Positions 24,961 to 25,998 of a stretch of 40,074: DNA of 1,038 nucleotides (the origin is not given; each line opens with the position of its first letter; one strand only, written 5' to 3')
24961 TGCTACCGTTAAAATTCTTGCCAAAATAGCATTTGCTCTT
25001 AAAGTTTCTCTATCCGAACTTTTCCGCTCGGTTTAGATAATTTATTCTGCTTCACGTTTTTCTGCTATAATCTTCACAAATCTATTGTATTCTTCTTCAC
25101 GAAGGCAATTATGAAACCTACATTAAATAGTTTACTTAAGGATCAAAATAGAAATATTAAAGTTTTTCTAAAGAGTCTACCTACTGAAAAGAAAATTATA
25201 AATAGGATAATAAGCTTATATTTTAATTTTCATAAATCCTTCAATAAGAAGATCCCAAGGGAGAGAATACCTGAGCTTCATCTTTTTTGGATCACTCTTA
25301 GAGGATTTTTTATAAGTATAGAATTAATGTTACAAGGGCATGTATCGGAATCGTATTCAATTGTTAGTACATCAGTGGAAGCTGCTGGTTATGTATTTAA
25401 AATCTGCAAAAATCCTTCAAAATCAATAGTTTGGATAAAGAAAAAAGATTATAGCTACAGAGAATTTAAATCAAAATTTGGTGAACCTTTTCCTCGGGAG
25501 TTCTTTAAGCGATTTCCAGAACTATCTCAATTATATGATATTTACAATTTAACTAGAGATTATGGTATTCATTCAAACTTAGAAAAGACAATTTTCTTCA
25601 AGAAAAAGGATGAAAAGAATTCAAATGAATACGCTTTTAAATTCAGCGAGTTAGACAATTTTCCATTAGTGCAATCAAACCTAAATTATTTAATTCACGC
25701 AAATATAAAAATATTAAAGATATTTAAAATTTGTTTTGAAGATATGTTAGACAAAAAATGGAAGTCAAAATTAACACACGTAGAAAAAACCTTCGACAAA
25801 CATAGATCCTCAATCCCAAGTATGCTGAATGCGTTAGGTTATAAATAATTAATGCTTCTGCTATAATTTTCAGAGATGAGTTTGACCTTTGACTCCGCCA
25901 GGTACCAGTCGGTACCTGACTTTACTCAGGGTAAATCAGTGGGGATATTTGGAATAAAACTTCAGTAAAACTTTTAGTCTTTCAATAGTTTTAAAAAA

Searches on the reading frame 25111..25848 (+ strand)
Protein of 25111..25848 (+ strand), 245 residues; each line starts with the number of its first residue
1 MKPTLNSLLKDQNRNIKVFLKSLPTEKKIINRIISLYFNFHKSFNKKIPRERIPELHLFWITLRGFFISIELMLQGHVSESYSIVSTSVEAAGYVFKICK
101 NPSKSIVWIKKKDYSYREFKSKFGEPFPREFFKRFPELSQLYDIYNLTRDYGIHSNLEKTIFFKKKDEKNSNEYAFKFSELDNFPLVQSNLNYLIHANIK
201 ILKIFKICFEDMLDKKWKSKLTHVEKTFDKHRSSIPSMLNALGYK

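Call 3: search_protein_families(library=pfam, proteins=[window:25111-25848:+], max_evalue=1)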
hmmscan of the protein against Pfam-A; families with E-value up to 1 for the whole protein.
window:25111-25848:+ (245 aa): 1 family
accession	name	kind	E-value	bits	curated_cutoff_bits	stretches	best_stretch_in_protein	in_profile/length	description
PF21114.3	DDR1-2_DS-like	-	0.016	15.3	27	1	168-232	75-139/177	Discoidin domain-containing receptor 1/2, DS-like domain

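Call 4: search_protein_families(library=padloc, proteins=[window:25111-25848:+], max_evalue=1)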
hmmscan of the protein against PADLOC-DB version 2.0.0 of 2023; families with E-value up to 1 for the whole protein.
window:25111-25848:+ (245 aa): 0 families

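Call 5: search_protein_families(library=ncbifam, proteins=[window:25111-25848:+], max_evalue=1)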
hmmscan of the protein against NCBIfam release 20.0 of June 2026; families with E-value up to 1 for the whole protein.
window:25111-25848:+ (245 aa): 0 families

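Call 7: find_homologous_proteins(query=window:25111-25848:+, max_evalue=0.01)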
Query window:25111-25848:+ (245 aa): 1 proteins with E <= 0.01 among 379 candidates.
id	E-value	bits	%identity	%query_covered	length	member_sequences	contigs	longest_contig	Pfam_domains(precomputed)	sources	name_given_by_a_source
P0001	2.3e-144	497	92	100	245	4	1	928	-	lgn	-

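Call 8: search_solved_structures(query=window:25111-25848:+, max_evalue=10)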
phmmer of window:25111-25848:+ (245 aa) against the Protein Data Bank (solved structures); distinct sequences matched with E-value up to 10: 0.

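Call 17: search_protein_representatives(protein=window:25111-25848:+)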
Query: 245 residues. Proteins with E-value up to 0.001 (for the whole library): 67; up to 1e-10: 16; up to 1e-30: 3. The best 67 are listed.
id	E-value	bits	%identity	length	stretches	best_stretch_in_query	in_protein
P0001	7.3e-145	497.4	92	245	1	1-245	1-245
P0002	1.5e-39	152.7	38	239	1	9-237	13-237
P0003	8.7e-37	143.6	36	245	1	3-236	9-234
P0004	1.7e-29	119.8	34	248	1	12-236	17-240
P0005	5.9e-29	118.0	31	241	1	5-235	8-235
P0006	1.6e-27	113.3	40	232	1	12-222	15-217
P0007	8.5e-27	110.9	41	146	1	4-138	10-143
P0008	9.4e-27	110.8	32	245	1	7-231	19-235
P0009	1.1e-26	110.6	36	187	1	58-241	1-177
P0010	1.9e-24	103.2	29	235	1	5-234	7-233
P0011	6.3e-24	101.5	33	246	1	10-240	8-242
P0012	4.5e-18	82.4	32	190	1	58-235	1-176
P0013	1.7e-14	70.7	28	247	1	19-240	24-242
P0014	5.2e-13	65.8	49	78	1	1-74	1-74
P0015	2.6e-12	63.5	30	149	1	5-131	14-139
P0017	3.4e-09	53.3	27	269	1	55-234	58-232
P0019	4.4e-08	49.7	27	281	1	4-223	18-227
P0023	5.7e-07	46.0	29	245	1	60-221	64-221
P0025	1.3e-06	44.9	28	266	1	5-213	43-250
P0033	1.4e-05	41.5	26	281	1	60-233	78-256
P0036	2.5e-05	40.7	25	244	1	28-210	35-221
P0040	4.7e-05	39.8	27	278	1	55-234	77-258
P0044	1.2e-04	38.4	25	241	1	64-232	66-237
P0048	2.0e-04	37.7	26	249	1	66-214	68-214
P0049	2.1e-04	37.6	26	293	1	47-227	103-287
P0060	7.1e-04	35.9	23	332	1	5-212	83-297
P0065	9.1e-04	35.5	23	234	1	12-211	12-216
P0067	9.9e-04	35.4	28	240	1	58-210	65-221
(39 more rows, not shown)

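Call 21: search_protein_families(library=pfam, alignment_id=A1, max_evalue=0.1)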
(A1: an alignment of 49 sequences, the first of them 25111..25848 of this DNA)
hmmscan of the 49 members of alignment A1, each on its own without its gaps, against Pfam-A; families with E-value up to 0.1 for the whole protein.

A. member 1, window:25111-25848:+ (245 aa): 1 family
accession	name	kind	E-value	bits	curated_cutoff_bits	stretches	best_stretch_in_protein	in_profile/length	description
PF21114.3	DDR1-2_DS-like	-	0.016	15.3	27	1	168-232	75-139/177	Discoidin domain-containing receptor 1/2, DS-like domain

B. families by the number of members that match (of 49 scanned): 19 families
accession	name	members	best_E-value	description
PF18928.5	DUF5677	11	4.1e-06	Family of unknown function (DUF5677)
PF17288.8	Terminase_3C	1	0.00031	Terminase RNAseH like domain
PF22718.1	SNaCT13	1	0.00098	Short NACHT-associated C-Terminal domain, family 13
PF22491.1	DUF6988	1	0.0014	Family of unknown function (DUF6988)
PF08759.17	GT-D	1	0.0061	Glycosyltransferase GT-D fold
PF12644.12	DUF3782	1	0.013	Protein of unknown function (DUF3782)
PF21114.3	DDR1-2_DS-like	1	0.016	Discoidin domain-containing receptor 1/2, DS-like domain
PF01053.26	Cys_Met_Meta_PP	1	0.017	Cys/Met metabolism PLP-dependent enzyme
PF05081.17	AcMNPV_P18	1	0.019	Autographa californica nuclear polyhedrosis virus (AcMNPV), P18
PF10684.14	BDM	1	0.029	Putative biofilm-dependent modulation protein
PF13337.12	BrxL_ATPase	1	0.035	Lon-like protease BrxL-like, ATPase domain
PF09353.15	DUF1995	1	0.043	Domain of unknown function (DUF1995)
PF00752.23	XPG_N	1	0.046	XPG N-terminal domain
PF22291.1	DUF6964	1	0.053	Family of unknown function (DUF6964)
PF03362.18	Herpes_UL47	1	0.059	Herpesvirus UL47 protein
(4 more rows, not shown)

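Call 22: search_solved_structures(query=A1, max_evalue=10, show_alignments=2)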
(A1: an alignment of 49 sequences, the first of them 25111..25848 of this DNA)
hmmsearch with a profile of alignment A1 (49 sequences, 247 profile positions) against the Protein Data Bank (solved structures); distinct sequences matched with E-value up to 10: 9.
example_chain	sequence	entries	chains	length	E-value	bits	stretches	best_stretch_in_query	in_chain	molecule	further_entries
8hd0_E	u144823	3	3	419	0.12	15.2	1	5-81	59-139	Murein hydrolase activator EnvC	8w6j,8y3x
6tpi_A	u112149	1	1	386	0.13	15.1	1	5-81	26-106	Murein hydrolase activator EnvC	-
9cte_A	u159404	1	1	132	0.65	12.8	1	184-239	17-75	De novo protein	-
9ihh_A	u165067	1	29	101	0.67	12.8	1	6-65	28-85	Ex vivo spore-silk A-ENA fibers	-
2zwk_A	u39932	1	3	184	0.85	12.4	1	126-185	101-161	Intimin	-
2zqk_A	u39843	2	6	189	0.9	12.3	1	126-185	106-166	Intimin | Intimin adherence protein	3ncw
7tl8_A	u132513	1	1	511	0.98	12.2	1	146-207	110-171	2,3-bisphosphoglycerate-independent phosphoglycerate mutase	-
4my4_A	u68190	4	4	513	0.99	12.2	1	146-207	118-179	2,3-bisphosphoglycerate-independent phosphoglycerate mutase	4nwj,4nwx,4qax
1gl2_D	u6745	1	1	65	1.1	12.1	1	5-53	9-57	SYNTAXIN 8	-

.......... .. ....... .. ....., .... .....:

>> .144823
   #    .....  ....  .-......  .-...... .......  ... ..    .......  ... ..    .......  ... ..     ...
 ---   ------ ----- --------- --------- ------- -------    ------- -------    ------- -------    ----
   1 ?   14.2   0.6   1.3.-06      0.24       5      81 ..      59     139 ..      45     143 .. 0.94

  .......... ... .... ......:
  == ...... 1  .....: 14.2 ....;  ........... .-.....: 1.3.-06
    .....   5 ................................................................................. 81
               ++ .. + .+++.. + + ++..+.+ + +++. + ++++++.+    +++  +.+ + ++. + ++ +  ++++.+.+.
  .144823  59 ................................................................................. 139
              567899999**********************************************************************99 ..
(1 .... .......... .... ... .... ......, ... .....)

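Call 24: search_protein_families(library=padloc, alignment_id=A1, max_evalue=0.1)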
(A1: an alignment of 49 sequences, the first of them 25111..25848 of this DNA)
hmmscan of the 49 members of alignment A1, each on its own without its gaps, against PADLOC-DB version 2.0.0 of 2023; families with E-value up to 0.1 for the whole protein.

A. member 1, window:25111-25848:+ (245 aa): 0 families

B. families by the number of members that match (of 49 scanned): 2 families
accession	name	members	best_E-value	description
PDLC01359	Csm6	1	0.016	CAS-III; associated_signaling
PDLC05034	PDC-S52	1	0.039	-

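Call 26: predict_structure(alignment_id=A1)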
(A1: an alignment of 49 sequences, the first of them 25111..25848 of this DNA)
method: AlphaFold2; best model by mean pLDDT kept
length: 245 residues; sequences in the alignment: 49
mean_pLDDT: 93.9   pTM: 0.90
mean pLDDT of the five models: 93.9, 93.6, 93.3, 93.1, 92.6
residues with pLDDT >= 90: 200; 70-90: 39; 50-70: 5; < 50: 1
segments of 3 or more residues with pLDDT < 50: none
pLDDT, mean of each block of 10 residues (from residue 1): 89 92 97 98 96 98 98 95 98 98 98 97 97 97 97 91 84 85 90 98 98 98 98 82 62
secondary structure, 60 per line:
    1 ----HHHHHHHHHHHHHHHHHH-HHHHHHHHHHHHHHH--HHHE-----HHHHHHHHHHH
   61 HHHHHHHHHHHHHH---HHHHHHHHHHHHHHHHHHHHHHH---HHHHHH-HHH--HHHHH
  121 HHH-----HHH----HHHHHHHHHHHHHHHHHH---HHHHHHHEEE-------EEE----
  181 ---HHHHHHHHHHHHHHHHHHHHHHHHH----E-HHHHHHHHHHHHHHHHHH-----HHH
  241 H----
elements in order: H5-22 H24-38 H50-74 H78-100 H104-109 H116-123 H136-153 H157-163 E164-166 E174-176 H184-208 H215-232 H238-241

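Call 29: fold_search(model_id=the predicted structure, library=pdb)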
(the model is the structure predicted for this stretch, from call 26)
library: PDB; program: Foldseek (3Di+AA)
matches with E <= 10: 526; with E <= 0.001: 0
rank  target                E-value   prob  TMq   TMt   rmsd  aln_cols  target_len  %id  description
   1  4tql_B                8.4e-02  0.33  0.18  0.19  30.8       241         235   13  Computationally designed three helix bundle (released 2014-10-15)
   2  4tql_A                8.8e-02  0.33  0.18  0.19  30.2       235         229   13  Computationally designed three helix bundle (released 2014-10-15)
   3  3fal_B                2.4e-01  0.08  0.14  0.15  18.3       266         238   15  humanRXR alpha & mouse LXR alpha complexed with Retenoic acid and GSK2186 (released 2009-04-14)
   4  8oyy_A                2.9e-01  0.41  0.24  0.25  11.6       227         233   11  De novo designed soluble GPCR-like fold GLF_32 (released 2023-10-18)
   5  1jad_A                3.1e-01  0.12  0.15  0.15  35.1       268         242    9  C-terminal Domain of Turkey PLC-beta (released 2001-12-28)
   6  4pho_C                3.4e-01  0.20  0.19  0.16  23.7       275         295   10  ClyA CC6/264 ox (2-303) (released 2014-09-24)
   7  6b73_A                3.9e-01  0.21  0.23  0.21  14.4       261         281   11  Crystal Structure of a nanobody-stabilized active state of the kappa-opioid receptor (released 2018-01-17)
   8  3m3w_A                3.9e-01  0.14  0.18  0.16  38.7       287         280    8  Crystal structure of mouse PACSIN3 BAR domain mutant (released 2011-03-16)
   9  6ixg_A                4.5e-01  0.20  0.18  0.20  26.0       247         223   14  Crystal structure of native apo SH3BP5 (P41) (released 2019-03-20)
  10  4phq_B                4.5e-01  0.14  0.18  0.16  24.0       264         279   12  ClyA CC6/264 ox (6-303) (released 2014-09-24)
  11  8uxj_A                4.7e-01  0.08  0.13  0.12  31.1       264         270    8  Caulobacter crescentus FljK flagellar filament (asymmetrical) (released 2024-06-26)
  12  8oyy_B                6.2e-01  0.23  0.25  0.26  11.5       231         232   12  De novo designed soluble GPCR-like fold GLF_32 (released 2023-10-18)
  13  1hzx_B                6.5e-01  0.12  0.19  0.17  14.5       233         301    9  CRYSTAL STRUCTURE OF BOVINE RHODOPSIN (released 2001-07-04)
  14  8efq_R                6.8e-01  0.12  0.19  0.18  12.8       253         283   10  DAMGO-bound mu-opioid receptor-Gi complex (released 2022-11-09)
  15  9kvg_R                6.8e-01  0.09  0.17  0.16  14.2       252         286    6  A Cryo_EM structure of 5_HT1A complex with 5-Meo-DMT (released 2025-12-03)
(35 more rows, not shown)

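Call 30: fold_search(model_id=the predicted structure, library=viral)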
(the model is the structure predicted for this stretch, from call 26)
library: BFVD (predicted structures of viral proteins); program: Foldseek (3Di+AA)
matches with E <= 10: 341; with E <= 0.001: 0
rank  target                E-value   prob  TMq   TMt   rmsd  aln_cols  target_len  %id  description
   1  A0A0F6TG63            2.1e-01  0.35  0.24  0.16  14.0       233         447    9  A78 [Rat cytomegalovirus ALL-03]
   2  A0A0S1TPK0            2.3e-01  0.35  0.23  0.18  16.9       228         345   12  G protein-coupled receptor-6.4 [Elephant endotheliotropic herpesvirus 4]
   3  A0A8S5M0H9            3.3e-01  0.33  0.24  0.27  16.5       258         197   11  Tail tape measure protein (Fragment) [Siphoviridae sp. ct37J14]
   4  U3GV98                4.3e-01  0.13  0.20  0.17  21.4       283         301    9  G-protein coupled receptor [Suid betaherpesvirus 2]
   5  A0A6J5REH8            4.3e-01  0.13  0.20  0.11  20.3       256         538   10  Bacteriophage lambda, GpH, tail tape measure, N-terminal [uncultured Caudovirales phage]
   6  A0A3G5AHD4            4.3e-01  0.12  0.15  0.09  18.8       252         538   10  Uncharacterized protein [Sylvanvirus sp.]
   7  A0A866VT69            5.5e-01  0.15  0.22  0.11  18.4       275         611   11  G protein-coupled receptor 2 [Elephant endotheliotropic herpesvirus 1A]
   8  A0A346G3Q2            6.3e-01  0.15  0.23  0.18  12.1       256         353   11  (no name in the UniProt tables at hand)
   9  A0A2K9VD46            6.9e-01  0.07  0.14  0.10  30.6       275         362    9  Tellurite resistance protein [Lactobacillus phage Semele]
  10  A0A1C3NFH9            7.2e-01  0.08  0.18  0.12  23.4       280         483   12  (no name in the UniProt tables at hand)
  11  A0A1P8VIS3            7.6e-01  0.12  0.20  0.17  14.1       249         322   14  G-protein coupled receptor [Murid betaherpesvirus 3]
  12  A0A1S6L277            7.9e-01  0.12  0.20  0.18  16.3       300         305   10  (no name in the UniProt tables at hand)
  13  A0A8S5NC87            8.7e-01  0.30  0.26  0.31  13.6       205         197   10  Uncharacterized protein [Siphoviridae sp. ctwWa4]
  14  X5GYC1                8.7e-01  0.12  0.21  0.17  18.9       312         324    7  Sulfhydryl oxidase [Nilaparvata lugens endogenous nudivirus]
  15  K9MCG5                9.1e-01  0.10  0.16  0.18  19.8       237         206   11  (no name in the UniProt tables at hand)
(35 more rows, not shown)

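Call 31: find_homologous_proteins(query=A1, max_evalue=0.001)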
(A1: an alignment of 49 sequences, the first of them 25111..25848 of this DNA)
Query A1 (49 sequences) (245 aa, profile of the alignment): 3 proteins with E <= 0.001 among 3235 candidates.
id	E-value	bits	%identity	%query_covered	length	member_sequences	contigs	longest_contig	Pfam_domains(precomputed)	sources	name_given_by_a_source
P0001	7.0e-69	250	92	100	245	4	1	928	-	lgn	-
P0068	9.6e-62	227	24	93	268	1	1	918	-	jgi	jgi:hypothetical protein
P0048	4.7e-57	212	26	60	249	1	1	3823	-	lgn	-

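Call 43: find_homologous_proteins(query=A3, max_evalue=0.001)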
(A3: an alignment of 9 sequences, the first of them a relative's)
Query A3 (9 sequences) (239 aa, profile of the alignment): 10 proteins with E <= 0.001 among 2351 candidates.
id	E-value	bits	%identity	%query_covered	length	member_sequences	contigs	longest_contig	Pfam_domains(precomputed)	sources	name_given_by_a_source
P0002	7.6e-96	338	100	100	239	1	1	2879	-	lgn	-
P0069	8.8e-88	312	55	91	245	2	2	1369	-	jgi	jgi:hypothetical protein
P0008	4.3e-87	310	32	96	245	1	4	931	-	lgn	-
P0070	1.3e-86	308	58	98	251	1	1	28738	-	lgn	-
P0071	1.3e-79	285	51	92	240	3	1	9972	-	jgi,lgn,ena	-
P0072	5.1e-79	283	44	100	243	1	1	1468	-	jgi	jgi:hypothetical protein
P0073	1.9e-78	281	42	100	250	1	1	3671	-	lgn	-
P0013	2.1e-75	271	25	95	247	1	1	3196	-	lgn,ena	-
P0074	8.5e-70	253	61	74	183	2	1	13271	-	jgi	-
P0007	8.5e-51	191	58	53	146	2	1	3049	-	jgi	jgi:hypothetical protein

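Call 44: find_encoding_contigs(protein=P0070, flank=7000, max_places=2)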
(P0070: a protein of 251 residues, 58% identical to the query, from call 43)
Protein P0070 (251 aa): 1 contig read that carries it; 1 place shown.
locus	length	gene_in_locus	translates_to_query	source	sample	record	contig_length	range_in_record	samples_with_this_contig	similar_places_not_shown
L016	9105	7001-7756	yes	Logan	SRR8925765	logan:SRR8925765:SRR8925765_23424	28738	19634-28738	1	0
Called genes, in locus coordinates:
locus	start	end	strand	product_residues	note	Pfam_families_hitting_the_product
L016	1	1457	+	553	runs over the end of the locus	PF13365:Trypsin_2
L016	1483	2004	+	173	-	PF17854:FtsK_alpha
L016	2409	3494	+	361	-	PF09397:FtsK_gamma, PF01580:FtsK_SpoIIIE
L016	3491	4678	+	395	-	PF01580:FtsK_SpoIIIE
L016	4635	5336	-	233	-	-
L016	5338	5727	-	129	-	-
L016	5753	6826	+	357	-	PF12773:DZR (faint)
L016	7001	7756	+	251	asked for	-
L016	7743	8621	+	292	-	-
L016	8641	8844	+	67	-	PF13560:HTH_31, PF12844:HTH_19, PF13443:HTH_26 (weak), PF01381:HTH_3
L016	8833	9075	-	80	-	-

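Call 45: find_encoding_contigs(protein=P0074, flank=7000, max_places=2)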
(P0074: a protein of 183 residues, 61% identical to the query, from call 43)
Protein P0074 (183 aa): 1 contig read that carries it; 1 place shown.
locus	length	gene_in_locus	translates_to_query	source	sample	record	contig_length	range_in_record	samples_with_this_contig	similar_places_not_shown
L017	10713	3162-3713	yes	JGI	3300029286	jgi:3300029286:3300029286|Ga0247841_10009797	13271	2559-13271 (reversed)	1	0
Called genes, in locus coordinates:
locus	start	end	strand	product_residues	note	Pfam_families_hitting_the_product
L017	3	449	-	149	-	?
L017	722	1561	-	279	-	-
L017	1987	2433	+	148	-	PF13091:PLDc_2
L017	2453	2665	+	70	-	-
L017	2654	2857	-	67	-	PF13560:HTH_31, PF12844:HTH_19, PF13443:HTH_26, PF01381:HTH_3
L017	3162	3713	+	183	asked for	-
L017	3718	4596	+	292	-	-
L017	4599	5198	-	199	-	PF01551:Peptidase_M23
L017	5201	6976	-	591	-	PF01935:DUF87, PF12846:AAA_10, PF19044:P-loop_TraG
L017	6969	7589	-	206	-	PF26593:TraC-like (weak)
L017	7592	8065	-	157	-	-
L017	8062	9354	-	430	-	PF18895:T4SS_pilin, PF19597:TrbL_4 (weak)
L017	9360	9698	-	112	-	PF04956:TrbC, PF18895:T4SS_pilin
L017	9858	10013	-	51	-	-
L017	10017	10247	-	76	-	-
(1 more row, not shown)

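Call 46: find_encoding_contigs(protein=P0071, flank=7000, max_places=2)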
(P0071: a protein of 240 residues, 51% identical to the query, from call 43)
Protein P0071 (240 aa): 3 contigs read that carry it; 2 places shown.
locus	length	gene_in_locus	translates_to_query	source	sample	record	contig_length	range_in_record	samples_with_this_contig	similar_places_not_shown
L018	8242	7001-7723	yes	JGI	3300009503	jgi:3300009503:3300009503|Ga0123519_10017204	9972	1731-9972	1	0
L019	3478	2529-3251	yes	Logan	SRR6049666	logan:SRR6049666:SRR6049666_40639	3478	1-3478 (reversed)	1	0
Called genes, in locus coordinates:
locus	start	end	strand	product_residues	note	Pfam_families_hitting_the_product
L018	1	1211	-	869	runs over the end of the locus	PF04851:ResIII, PF00270:DEAD, PF19778:RE_endonuc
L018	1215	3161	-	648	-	PF01555:N6_N4_Mtase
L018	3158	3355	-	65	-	PF21531:Rv2175c_wHTH (weak), PF12728:HTH_17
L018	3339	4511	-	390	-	-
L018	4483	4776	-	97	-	PF04026:SpoVG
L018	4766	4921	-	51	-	-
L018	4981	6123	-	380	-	-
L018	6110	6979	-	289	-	PF10263:SprT-like (weak)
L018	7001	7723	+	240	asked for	-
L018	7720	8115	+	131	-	-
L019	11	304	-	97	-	PF04026:SpoVG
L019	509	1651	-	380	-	-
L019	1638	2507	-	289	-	PF10263:SprT-like (weak)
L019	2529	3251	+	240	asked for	-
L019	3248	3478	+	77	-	?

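Call 47: find_encoding_contigs(protein=P0073, flank=5000, max_places=2)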
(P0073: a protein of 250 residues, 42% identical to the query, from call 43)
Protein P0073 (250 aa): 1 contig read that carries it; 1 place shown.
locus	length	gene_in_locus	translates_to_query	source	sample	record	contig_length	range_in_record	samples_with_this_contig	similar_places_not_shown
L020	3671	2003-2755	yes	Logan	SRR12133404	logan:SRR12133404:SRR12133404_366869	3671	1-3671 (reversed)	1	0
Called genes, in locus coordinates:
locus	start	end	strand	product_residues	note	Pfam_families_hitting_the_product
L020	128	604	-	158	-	-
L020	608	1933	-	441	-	PF01411:tRNA-synt_2c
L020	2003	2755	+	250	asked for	-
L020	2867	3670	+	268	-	?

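Call 48: find_encoding_contigs(protein=P0013, flank=5000, max_places=2)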
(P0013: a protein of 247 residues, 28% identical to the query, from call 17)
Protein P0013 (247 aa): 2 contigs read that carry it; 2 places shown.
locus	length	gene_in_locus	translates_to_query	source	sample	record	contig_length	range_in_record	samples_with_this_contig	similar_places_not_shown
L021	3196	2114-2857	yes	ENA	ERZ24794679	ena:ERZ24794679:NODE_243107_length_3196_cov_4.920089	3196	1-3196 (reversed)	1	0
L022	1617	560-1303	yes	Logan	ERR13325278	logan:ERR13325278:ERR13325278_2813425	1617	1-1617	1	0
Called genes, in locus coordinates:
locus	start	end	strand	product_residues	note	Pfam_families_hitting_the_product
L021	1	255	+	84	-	?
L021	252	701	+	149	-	-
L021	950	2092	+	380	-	PF00565:SNase, PF05901:Excalibur (weak)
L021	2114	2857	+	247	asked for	-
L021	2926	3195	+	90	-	?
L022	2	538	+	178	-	?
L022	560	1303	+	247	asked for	-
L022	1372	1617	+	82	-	?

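Call 49: find_encoding_contigs(protein=P0002, flank=5000, max_places=2)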
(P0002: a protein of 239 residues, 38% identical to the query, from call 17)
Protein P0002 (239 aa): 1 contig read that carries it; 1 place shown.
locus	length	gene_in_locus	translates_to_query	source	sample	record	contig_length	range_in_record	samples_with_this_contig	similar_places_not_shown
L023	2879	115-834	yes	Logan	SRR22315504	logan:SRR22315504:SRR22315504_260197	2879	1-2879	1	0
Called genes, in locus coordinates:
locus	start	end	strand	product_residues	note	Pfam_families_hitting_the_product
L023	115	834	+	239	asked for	-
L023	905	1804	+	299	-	-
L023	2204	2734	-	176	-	-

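Call 50: find_encoding_contigs(protein=P0048, flank=5000, max_places=2)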
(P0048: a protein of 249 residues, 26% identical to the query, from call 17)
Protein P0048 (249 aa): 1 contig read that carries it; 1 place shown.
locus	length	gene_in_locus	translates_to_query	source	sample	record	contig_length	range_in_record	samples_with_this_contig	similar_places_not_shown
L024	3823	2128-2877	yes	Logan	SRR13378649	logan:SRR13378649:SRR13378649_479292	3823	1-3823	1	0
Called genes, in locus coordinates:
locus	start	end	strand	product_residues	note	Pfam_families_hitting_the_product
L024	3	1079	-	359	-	?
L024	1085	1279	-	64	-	-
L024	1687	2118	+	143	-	-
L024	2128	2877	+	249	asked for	-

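Call 51: find_encoding_contigs(protein=P0007, flank=5000, max_places=2)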
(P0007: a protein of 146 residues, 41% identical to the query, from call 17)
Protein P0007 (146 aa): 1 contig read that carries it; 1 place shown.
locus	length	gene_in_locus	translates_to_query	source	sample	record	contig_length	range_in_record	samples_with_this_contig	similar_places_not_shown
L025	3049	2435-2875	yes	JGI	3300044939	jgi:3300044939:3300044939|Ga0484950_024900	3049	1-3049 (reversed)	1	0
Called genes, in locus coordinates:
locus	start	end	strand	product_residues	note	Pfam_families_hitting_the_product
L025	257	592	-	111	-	PF04977:DivIC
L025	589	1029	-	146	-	PF09424:YqeY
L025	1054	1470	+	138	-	-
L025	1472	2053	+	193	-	PF13482:RNase_H_2 (weak)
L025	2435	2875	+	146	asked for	-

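Call 66: search_protein_families(library=phrogs, alignment_id=A1, max_evalue=0.01)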
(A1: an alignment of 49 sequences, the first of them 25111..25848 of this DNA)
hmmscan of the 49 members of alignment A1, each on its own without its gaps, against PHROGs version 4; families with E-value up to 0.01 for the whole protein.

A. member 1, window:25111-25848:+ (245 aa): 0 families

B. families by the number of members that match (of 49 scanned): 6 families
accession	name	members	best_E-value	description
phrog_36906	-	16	1.1e-15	-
phrog_21325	-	1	0.001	virion structural protein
phrog_12897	-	1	0.0019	-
phrog_34784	-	1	0.0059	-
phrog_30751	-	1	0.0067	minor head protein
phrog_30292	-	1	0.0071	-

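Call 67: search_dna_similar(query=window:25111-25848:+, collection=phages, mode=protein, max_evalue=0.01)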
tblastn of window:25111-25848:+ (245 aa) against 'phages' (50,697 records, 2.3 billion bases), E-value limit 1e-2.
No match.

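Call 68: search_dna_similar(query=window:25111-25848:+, collection=plasmids, mode=protein, max_evalue=0.01)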
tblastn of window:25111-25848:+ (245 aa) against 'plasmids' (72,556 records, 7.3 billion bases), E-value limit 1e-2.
No match.

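Call 69: search_protein_families(library=pfam, proteins=[P0025, P0036, P0044, P0065, P0067, P0017, P0019, P0033, P0040, P0023], max_evalue=0.1)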
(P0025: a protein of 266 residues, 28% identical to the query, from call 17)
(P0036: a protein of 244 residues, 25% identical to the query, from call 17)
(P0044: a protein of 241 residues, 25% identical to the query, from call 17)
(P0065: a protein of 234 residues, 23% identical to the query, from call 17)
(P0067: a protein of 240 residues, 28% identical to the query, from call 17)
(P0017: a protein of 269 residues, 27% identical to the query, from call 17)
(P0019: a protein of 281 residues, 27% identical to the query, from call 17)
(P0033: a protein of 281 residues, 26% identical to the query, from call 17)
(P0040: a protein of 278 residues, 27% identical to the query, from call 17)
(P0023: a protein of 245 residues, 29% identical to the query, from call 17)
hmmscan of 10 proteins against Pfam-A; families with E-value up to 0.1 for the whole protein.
P0025 (266 aa): 1 family
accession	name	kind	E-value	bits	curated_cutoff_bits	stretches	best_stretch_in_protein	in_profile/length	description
PF18928.5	DUF5677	-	0.0052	17.3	27.1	1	93-145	6-60/166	Family of unknown function (DUF5677)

P0036 (244 aa): 1 family
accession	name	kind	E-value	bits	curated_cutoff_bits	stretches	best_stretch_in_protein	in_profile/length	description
PF18928.5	DUF5677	-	0.0037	17.8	27.1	1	61-111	3-53/166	Family of unknown function (DUF5677)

P0044 (241 aa): 1 family
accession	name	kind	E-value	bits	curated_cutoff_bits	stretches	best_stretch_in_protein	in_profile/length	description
PF18928.5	DUF5677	-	4.1e-06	27.4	27.1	1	59-120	6-69/166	Family of unknown function (DUF5677)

P0065 (234 aa): 2 families
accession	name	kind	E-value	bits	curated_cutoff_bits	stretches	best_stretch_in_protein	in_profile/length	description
PF18928.5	DUF5677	-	0.0024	18.4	27.1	1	58-105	7-56/166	Family of unknown function (DUF5677)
PF22291.1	DUF6964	-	0.053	13.7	24.5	0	162-179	19-36/36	Family of unknown function (DUF6964)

P0067 (240 aa): 1 family
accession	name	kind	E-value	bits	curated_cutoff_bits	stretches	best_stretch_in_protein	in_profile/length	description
PF18928.5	DUF5677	-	3.6e-05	24.3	27.1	1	64-165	6-111/166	Family of unknown function (DUF5677)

P0017 (269 aa): 0 families

P0019 (281 aa): 0 families

P0033 (281 aa): 0 families

P0040 (278 aa): 0 families

P0023 (245 aa): 1 family
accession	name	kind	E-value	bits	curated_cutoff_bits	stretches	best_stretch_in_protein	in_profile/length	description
PF18928.5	DUF5677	-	0.00058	20.4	27.1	1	56-129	4-78/166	Family of unknown function (DUF5677)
